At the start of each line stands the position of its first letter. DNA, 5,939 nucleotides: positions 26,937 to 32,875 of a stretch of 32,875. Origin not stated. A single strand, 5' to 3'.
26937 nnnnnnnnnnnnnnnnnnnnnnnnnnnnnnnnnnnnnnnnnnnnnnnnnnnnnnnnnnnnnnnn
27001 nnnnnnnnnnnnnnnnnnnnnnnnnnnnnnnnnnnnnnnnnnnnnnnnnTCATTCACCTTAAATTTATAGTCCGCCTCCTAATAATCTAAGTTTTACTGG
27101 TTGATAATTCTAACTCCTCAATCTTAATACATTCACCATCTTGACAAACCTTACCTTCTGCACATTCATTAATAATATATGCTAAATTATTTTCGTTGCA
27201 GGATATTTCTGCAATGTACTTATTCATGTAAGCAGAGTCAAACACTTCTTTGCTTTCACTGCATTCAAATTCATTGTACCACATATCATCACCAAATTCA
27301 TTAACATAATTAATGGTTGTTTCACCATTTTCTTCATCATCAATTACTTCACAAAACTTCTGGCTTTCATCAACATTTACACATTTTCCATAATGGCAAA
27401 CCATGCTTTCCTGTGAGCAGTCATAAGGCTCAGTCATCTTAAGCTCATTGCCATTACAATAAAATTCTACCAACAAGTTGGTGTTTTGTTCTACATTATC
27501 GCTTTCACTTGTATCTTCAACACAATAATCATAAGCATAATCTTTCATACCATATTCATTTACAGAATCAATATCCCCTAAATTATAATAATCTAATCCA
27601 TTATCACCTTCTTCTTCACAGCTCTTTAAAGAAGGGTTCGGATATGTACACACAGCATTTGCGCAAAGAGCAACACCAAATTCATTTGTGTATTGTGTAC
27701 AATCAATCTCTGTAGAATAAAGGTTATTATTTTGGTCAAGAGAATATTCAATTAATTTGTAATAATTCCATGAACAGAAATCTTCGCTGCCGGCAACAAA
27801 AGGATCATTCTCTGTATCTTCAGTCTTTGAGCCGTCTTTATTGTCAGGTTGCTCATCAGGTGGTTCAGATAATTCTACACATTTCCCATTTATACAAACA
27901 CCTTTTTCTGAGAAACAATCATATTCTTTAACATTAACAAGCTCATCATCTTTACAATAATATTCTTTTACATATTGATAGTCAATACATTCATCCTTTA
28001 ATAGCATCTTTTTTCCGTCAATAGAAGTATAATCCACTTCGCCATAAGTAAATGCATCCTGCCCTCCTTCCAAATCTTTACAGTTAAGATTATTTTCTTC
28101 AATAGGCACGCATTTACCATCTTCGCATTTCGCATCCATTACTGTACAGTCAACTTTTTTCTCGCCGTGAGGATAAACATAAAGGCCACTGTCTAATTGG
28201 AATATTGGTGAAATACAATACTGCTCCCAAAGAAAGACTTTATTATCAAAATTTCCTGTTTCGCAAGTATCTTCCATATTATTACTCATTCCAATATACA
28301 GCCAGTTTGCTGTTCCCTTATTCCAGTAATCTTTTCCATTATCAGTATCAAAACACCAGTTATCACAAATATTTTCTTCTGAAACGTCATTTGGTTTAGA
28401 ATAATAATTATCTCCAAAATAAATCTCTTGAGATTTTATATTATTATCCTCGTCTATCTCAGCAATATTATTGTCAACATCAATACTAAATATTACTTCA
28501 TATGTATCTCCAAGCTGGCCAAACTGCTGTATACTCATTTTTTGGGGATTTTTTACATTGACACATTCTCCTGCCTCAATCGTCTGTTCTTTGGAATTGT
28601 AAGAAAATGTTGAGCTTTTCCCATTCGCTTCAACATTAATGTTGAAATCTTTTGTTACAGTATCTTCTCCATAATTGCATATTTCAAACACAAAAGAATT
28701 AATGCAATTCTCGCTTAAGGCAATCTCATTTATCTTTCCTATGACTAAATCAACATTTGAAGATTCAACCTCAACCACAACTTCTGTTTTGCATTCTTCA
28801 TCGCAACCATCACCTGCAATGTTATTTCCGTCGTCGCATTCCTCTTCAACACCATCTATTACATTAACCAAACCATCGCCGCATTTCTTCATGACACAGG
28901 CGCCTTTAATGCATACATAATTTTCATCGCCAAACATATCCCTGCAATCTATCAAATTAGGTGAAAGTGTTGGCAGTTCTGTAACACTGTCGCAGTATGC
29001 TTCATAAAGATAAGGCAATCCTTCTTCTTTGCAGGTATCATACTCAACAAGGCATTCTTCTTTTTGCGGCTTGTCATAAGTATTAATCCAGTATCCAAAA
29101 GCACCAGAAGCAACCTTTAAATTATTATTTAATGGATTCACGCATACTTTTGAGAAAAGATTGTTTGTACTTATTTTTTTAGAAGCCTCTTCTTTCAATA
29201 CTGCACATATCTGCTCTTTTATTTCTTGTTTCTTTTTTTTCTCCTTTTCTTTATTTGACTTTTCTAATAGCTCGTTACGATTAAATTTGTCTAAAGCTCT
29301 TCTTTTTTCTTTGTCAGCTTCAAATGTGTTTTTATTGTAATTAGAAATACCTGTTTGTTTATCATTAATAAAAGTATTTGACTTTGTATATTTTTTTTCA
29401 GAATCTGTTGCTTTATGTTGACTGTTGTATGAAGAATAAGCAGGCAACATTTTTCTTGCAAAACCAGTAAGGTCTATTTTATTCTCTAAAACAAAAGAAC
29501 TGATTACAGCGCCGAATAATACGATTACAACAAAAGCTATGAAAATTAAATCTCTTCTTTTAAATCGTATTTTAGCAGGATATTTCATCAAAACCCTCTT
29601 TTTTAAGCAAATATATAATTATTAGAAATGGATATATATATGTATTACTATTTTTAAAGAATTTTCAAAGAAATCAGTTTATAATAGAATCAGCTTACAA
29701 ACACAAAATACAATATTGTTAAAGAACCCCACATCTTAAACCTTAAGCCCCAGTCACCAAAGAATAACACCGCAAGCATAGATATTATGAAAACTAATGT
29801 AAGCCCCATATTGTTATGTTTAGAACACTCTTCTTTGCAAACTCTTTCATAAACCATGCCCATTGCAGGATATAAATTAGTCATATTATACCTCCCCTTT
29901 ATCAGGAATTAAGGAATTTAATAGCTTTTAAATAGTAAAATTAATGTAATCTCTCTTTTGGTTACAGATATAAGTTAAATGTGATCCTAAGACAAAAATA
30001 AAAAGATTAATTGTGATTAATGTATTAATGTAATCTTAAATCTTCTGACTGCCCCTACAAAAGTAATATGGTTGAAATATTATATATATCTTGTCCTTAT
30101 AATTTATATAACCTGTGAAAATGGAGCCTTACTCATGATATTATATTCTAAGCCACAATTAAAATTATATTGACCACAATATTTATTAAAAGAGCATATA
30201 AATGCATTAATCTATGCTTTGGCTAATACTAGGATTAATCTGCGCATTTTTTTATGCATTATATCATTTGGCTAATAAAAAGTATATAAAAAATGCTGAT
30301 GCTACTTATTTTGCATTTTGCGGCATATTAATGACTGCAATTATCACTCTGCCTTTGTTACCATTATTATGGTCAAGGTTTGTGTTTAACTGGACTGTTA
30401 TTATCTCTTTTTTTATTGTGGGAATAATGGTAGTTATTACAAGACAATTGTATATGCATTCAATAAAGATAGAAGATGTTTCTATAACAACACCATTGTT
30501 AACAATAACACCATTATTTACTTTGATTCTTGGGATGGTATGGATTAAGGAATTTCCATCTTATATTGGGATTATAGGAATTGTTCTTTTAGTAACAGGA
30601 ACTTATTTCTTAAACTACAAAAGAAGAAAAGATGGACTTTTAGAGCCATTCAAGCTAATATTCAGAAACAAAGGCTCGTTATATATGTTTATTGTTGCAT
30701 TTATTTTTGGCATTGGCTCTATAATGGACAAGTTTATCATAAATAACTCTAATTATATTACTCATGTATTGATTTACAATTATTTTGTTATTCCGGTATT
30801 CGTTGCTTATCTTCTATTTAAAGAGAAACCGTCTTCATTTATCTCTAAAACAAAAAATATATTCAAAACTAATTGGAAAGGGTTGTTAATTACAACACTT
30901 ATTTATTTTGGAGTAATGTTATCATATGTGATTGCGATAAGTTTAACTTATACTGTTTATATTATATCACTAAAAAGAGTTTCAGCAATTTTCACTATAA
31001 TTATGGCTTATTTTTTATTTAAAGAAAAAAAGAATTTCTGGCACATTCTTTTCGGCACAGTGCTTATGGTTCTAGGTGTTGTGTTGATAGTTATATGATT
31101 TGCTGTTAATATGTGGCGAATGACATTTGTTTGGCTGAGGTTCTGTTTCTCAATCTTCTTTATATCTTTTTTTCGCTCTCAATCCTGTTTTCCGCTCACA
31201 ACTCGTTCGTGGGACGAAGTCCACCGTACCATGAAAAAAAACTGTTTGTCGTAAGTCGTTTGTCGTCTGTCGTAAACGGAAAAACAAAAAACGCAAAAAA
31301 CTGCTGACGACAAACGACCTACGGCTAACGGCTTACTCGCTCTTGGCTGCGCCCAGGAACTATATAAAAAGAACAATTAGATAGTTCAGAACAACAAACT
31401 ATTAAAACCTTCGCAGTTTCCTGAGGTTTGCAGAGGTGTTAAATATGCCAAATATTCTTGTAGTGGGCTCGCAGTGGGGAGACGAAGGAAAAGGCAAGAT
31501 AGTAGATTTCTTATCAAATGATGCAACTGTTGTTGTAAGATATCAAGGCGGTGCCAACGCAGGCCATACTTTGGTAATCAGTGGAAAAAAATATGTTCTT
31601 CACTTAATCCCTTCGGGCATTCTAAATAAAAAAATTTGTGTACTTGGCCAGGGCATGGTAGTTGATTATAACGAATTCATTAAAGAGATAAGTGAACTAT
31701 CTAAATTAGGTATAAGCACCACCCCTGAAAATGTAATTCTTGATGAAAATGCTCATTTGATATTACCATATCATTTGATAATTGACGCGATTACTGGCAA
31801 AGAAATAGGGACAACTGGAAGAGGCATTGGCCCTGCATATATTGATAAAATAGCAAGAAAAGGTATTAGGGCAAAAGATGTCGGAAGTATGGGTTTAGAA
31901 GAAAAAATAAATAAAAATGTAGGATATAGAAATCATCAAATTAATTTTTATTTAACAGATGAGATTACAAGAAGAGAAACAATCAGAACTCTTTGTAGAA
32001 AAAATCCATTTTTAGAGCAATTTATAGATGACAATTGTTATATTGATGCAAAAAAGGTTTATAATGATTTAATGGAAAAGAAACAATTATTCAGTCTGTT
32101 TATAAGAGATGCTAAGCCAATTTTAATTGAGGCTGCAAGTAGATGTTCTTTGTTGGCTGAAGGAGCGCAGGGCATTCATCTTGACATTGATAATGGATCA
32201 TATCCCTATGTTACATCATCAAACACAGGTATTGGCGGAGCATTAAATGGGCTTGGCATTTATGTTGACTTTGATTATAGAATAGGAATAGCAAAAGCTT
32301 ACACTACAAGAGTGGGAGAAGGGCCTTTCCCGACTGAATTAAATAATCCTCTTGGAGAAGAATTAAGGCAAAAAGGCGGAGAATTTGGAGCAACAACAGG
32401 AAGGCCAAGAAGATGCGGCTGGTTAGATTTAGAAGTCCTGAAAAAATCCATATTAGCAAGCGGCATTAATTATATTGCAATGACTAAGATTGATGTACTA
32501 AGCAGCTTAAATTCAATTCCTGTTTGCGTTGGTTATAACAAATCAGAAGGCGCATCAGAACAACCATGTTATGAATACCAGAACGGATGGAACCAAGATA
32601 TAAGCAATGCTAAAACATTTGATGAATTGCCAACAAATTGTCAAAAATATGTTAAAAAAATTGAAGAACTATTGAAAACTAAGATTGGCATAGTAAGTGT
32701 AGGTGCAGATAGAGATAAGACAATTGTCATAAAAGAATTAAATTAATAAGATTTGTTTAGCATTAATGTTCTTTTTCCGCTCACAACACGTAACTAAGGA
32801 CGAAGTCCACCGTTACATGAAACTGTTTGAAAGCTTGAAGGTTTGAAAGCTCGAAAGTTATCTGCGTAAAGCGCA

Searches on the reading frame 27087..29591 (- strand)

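Call 14: search_protein_families(library=pfam, proteins=[window:27087-29591:-], max_evalue=0.001)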
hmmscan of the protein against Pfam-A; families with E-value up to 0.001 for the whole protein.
window:27087-29591:- (834 aa): 2 families
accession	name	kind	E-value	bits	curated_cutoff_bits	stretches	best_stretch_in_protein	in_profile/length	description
PF13948.11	DUF4215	-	1e-06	29.4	27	1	223-268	6-47/47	Domain of unknown function (DUF4215)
PF07705.17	CARDB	-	3.3e-06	27.7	22.7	1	281-387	3-100/101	CARDB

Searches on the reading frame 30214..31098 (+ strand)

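Call 14: search_protein_families(library=pfam, proteins=[window:30214-31098:+], max_evalue=0.001)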
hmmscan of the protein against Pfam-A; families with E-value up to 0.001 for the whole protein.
window:30214-31098:+ (294 aa): 1 family
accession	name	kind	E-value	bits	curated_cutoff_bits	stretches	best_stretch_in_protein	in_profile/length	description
PF00892.27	EamA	-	3.2e-25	89.4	28.2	2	2-134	2-134/135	EamA-like transporter family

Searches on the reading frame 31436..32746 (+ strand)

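Call 14: search_protein_families(library=pfam, proteins=[window:31436-32746:+], max_evalue=0.001)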
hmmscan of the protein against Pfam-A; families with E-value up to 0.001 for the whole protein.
window:31436-32746:+ (436 aa): 1 family
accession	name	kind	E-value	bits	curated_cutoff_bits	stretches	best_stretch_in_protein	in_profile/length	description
PF00709.27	Adenylsucc_synt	-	2.2e-144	481.7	27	1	9-430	2-416/416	Adenylosuccinate synthetase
